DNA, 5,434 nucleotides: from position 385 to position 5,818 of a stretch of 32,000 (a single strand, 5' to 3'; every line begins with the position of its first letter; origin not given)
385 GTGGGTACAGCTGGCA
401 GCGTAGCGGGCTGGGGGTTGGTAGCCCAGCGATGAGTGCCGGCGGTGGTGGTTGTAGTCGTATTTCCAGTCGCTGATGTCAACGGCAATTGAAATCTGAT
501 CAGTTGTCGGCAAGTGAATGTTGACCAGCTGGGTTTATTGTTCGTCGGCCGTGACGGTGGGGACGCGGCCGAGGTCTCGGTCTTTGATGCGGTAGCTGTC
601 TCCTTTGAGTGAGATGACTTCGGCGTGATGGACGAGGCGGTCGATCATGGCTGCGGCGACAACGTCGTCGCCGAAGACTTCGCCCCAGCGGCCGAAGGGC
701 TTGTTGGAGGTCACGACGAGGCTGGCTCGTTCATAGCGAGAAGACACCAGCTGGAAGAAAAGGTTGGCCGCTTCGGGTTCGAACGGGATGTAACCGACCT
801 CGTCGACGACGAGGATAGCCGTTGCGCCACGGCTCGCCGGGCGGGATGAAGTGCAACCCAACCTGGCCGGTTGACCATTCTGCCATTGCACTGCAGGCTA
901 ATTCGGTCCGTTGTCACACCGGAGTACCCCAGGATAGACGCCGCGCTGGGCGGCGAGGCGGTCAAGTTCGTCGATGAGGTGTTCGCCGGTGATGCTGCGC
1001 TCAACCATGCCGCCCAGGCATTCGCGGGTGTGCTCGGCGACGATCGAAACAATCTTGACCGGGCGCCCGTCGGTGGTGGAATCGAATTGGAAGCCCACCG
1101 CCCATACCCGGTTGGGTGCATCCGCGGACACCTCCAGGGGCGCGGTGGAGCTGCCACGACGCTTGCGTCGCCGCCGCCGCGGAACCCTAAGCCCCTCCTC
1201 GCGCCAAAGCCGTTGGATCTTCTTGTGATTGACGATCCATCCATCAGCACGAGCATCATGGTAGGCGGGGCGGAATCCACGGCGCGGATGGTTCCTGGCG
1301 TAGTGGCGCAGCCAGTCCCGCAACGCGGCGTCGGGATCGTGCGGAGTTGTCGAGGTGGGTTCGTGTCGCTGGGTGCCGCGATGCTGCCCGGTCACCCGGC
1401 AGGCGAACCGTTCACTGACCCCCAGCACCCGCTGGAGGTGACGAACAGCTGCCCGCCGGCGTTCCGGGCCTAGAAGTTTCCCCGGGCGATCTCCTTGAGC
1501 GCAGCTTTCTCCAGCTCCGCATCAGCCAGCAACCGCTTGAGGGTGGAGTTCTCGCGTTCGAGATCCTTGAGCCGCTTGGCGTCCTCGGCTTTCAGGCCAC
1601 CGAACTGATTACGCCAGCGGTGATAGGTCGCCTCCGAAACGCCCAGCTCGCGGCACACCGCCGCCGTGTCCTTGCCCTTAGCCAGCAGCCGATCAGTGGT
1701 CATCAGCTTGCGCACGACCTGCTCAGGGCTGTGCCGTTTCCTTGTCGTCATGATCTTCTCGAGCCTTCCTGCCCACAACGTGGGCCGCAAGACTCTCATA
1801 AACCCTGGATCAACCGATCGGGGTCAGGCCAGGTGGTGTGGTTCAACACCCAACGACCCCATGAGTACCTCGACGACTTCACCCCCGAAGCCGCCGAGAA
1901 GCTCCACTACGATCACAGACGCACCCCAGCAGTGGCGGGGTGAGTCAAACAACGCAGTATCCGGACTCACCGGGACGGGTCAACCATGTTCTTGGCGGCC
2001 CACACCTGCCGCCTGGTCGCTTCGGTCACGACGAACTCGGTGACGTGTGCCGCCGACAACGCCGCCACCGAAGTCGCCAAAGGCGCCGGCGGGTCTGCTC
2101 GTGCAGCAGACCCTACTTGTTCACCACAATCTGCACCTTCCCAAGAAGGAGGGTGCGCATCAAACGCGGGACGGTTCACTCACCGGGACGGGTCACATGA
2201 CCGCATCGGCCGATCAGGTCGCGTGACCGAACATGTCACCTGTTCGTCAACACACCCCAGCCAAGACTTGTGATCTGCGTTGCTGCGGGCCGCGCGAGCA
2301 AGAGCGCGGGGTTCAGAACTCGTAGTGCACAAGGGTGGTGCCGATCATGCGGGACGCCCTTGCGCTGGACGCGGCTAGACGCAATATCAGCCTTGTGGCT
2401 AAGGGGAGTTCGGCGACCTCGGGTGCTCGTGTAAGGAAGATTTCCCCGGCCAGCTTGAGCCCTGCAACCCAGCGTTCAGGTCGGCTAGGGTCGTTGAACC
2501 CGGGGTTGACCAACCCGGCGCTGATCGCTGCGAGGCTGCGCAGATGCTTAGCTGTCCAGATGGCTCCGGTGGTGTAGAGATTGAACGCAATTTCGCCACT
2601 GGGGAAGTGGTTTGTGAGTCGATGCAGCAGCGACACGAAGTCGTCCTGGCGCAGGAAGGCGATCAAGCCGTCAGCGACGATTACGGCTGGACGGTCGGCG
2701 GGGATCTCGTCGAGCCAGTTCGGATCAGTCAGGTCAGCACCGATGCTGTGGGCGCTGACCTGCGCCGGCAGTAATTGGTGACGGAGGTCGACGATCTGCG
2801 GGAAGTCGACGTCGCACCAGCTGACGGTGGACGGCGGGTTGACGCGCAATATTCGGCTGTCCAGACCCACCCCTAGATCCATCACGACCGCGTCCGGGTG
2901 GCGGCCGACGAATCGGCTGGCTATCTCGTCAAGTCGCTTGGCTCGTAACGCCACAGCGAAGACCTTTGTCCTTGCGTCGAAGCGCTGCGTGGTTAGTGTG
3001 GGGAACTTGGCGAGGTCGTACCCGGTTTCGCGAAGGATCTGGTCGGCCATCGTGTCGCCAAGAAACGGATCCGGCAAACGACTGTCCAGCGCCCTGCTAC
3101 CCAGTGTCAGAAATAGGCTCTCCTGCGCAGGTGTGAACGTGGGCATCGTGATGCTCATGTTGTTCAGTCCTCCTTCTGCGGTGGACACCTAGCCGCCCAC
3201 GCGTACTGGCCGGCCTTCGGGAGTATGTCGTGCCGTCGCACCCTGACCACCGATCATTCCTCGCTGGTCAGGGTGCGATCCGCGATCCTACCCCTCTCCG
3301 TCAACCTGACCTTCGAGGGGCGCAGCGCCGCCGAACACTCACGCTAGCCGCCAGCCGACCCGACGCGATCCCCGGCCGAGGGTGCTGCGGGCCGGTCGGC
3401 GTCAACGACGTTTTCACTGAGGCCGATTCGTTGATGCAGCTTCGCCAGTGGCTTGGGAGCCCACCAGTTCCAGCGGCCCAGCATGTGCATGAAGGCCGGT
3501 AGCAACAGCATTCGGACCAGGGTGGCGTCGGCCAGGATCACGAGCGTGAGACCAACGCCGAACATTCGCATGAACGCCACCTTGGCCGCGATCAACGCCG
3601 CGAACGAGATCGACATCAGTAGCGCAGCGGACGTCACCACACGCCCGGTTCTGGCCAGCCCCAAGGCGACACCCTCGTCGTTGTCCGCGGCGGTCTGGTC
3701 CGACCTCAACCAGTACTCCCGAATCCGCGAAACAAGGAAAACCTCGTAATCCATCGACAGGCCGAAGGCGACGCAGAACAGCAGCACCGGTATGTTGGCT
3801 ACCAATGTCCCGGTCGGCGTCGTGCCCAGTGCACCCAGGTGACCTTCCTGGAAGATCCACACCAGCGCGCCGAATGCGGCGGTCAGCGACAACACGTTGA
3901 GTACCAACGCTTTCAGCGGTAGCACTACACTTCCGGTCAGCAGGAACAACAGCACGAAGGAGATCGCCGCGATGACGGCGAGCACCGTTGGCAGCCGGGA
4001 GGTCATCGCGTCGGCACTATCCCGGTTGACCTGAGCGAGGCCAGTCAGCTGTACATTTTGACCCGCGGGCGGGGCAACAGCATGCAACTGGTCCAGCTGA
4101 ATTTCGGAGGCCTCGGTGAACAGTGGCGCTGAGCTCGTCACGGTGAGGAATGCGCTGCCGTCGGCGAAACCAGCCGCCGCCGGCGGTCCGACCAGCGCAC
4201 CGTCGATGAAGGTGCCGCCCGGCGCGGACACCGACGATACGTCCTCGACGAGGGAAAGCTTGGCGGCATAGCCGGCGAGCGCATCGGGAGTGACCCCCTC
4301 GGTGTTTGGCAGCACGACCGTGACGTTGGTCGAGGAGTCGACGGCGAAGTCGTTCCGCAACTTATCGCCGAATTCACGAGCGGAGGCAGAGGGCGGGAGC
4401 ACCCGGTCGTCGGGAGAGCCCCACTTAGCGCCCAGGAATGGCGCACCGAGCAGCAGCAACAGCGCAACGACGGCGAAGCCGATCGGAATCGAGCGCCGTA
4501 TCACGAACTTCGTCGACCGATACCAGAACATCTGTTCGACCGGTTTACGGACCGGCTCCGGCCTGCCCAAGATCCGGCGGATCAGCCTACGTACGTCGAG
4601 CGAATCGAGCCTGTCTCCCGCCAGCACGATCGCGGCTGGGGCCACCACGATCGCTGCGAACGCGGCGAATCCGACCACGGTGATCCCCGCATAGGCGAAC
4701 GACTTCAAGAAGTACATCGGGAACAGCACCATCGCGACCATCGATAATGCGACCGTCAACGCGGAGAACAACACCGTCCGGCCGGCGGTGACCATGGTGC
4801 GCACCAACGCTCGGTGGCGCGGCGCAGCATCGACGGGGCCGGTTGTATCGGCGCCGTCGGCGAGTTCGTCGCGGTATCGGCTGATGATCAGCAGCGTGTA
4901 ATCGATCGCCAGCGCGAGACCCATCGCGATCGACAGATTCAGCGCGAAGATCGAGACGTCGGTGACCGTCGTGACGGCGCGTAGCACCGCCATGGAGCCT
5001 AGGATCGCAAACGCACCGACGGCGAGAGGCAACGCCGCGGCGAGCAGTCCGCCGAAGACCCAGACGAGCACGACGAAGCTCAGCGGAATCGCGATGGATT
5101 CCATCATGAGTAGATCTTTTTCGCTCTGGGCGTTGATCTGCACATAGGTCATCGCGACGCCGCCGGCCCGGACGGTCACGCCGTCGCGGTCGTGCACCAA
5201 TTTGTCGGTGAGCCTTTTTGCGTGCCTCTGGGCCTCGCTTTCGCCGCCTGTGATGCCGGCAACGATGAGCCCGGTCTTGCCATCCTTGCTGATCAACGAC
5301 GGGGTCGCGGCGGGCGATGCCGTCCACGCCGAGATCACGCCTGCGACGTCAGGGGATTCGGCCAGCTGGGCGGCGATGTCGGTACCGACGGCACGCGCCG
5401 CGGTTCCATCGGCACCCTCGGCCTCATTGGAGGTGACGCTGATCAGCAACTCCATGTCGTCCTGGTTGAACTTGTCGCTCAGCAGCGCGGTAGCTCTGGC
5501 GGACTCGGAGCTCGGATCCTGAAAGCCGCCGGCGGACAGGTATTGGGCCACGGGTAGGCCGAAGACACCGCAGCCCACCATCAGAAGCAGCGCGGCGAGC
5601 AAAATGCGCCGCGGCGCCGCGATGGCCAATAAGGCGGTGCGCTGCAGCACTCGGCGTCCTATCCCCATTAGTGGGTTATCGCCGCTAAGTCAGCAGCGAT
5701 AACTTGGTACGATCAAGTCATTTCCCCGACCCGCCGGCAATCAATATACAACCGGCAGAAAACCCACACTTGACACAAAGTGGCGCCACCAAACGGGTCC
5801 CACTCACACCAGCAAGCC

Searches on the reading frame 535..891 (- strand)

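Call 50: search_protein_families(library=pfam, proteins=[window:535-891:-], max_evalue=0.01)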
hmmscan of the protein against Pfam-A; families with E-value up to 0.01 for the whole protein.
window:535-891:- (118 aa): 1 family
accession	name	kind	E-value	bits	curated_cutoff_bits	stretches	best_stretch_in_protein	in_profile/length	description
PF01695.23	IstB_IS21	-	1.3e-34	120.2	24.1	1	23-105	153-235/238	IstB-like ATP binding protein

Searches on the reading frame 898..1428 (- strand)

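Call 50: search_protein_families(library=pfam, proteins=[window:898-1428:-], max_evalue=0.01)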
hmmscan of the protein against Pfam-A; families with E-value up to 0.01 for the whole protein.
window:898-1428:- (176 aa): 2 families
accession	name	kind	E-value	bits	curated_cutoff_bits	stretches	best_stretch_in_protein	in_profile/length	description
PF13276.12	HTH_21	-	5e-10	39.9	28.1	1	41-88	12-60/60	HTH-like domain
PF00665.32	rve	-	6.2e-07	30.1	32.6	1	103-175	2-76/102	Integrase core domain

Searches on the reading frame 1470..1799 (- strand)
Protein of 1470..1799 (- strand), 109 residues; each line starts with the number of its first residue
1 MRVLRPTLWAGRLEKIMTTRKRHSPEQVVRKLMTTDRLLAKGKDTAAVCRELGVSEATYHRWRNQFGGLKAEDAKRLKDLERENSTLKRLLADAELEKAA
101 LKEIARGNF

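Call 50: search_protein_families(library=pfam, proteins=[window:1470-1799:-], max_evalue=0.01)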
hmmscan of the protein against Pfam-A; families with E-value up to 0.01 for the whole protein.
window:1470-1799:- (109 aa): 6 families
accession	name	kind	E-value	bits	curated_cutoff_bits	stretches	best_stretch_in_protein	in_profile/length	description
PF01527.26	HTH_Tnp_1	-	6.6e-17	61.9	24.1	1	17-92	1-75/75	Transposase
PF13384.12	HTH_23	-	8.1e-07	29.1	24.6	1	37-69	12-46/50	Homeodomain-like domain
PF13551.12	HTH_29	-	0.00013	22.4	28.1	1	38-90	7-56/64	Winged helix-turn helix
PF13022.12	HTH_Tnp_1_2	-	0.00032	21.2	27.9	0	45-65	29-49/122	Helix-turn-helix of insertion element transposase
PF13560.12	HTH_31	-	0.0027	18.4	27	0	40-77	12-50/64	Helix-turn-helix domain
PF13518.12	HTH_28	-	0.0032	18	25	1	37-68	7-38/52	Helix-turn-helix domain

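Call 74: list_cluster_members(proteins=[window:1470-1799:-, window:1470-1751:-, window:898-1428:-, window:535-891:-, window:2313-3188:-, window:3344-5668:-, window:11891-13657:-, window:11891-13549:-])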
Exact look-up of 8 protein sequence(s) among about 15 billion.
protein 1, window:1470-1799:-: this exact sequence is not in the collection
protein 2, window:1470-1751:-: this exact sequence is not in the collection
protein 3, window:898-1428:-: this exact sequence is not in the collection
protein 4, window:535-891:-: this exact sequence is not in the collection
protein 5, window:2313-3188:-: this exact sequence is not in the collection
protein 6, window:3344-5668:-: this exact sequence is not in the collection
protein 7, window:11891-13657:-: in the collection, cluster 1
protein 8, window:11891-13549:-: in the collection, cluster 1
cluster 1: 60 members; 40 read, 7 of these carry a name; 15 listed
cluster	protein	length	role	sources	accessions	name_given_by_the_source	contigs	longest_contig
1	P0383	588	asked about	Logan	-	-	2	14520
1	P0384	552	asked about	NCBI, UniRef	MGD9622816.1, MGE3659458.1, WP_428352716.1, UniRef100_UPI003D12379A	MAG: molybdopterin-dependent oxidoreductase [Mycolicibacterium sp.] | molybdopterin-dependent oxidoreductase n=1 Tax=Mycolicibacterium sp. TaxID=2320850 ...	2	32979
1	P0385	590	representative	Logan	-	-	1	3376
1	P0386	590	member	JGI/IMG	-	thiosulfate reductase cytochrome b subunit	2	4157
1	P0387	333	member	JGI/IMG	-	DMSO/TMAO reductase YedYZ molybdopterin-dependent catalytic subunit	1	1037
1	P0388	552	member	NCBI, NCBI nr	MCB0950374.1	MAG: molybdopterin-dependent oxidoreductase [Mycobacterium sp.] | molybdopterin-dependent oxidoreductase [Mycobacterium sp.]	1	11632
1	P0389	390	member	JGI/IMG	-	DMSO/TMAO reductase YedYZ molybdopterin-dependent catalytic subunit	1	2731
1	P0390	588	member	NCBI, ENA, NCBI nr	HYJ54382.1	MAG TPA: molybdopterin-dependent oxidoreductase [Mycobacterium sp.] | molybdopterin-dependent oxidoreductase [Mycobacterium sp.]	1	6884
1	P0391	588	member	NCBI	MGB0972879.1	MAG: molybdopterin-dependent oxidoreductase [Mycobacterium sp.]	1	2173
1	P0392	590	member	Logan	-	-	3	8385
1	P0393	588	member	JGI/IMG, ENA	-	-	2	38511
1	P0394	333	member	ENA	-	-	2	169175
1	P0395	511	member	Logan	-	-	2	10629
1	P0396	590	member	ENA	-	-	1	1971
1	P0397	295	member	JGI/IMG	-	-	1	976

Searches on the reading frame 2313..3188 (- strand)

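Call 50: search_protein_families(library=pfam, proteins=[window:2313-3188:-], max_evalue=0.01)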
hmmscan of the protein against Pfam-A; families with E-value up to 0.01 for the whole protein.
window:2313-3188:- (291 aa): 1 family
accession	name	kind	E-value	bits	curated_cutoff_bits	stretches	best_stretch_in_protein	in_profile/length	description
PF04072.20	LCM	-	3.6e-14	53.5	22.3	1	31-191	7-186/187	Leucine carboxyl methyltransferase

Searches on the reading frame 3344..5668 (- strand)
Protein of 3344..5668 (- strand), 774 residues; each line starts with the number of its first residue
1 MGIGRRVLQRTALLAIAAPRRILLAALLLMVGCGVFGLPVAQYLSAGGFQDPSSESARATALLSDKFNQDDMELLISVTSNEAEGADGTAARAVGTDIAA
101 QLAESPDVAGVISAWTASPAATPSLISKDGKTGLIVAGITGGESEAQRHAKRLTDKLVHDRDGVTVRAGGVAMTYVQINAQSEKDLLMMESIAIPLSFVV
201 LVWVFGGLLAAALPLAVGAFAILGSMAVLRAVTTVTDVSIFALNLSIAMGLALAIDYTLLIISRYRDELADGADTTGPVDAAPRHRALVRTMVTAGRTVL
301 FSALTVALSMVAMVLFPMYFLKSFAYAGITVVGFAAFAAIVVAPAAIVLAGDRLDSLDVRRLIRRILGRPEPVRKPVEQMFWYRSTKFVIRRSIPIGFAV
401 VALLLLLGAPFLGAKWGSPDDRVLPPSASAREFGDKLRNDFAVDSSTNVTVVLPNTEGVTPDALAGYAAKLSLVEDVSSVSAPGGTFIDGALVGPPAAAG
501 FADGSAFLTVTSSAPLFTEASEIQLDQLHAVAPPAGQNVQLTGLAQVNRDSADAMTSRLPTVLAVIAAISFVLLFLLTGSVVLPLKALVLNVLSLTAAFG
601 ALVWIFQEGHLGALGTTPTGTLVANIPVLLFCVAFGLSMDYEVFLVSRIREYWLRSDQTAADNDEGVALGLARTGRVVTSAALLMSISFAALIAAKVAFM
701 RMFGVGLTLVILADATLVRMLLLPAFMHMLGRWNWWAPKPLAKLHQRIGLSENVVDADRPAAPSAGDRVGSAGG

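Call 50: search_protein_families(library=pfam, proteins=[window:3344-5668:-], max_evalue=0.01)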
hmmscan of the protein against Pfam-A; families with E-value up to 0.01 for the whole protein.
window:3344-5668:- (774 aa): 1 family
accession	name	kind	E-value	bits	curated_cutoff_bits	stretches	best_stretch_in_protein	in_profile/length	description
PF03176.21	MMPL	-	1e-79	268.4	20.5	2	50-395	3-332/333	MMPL family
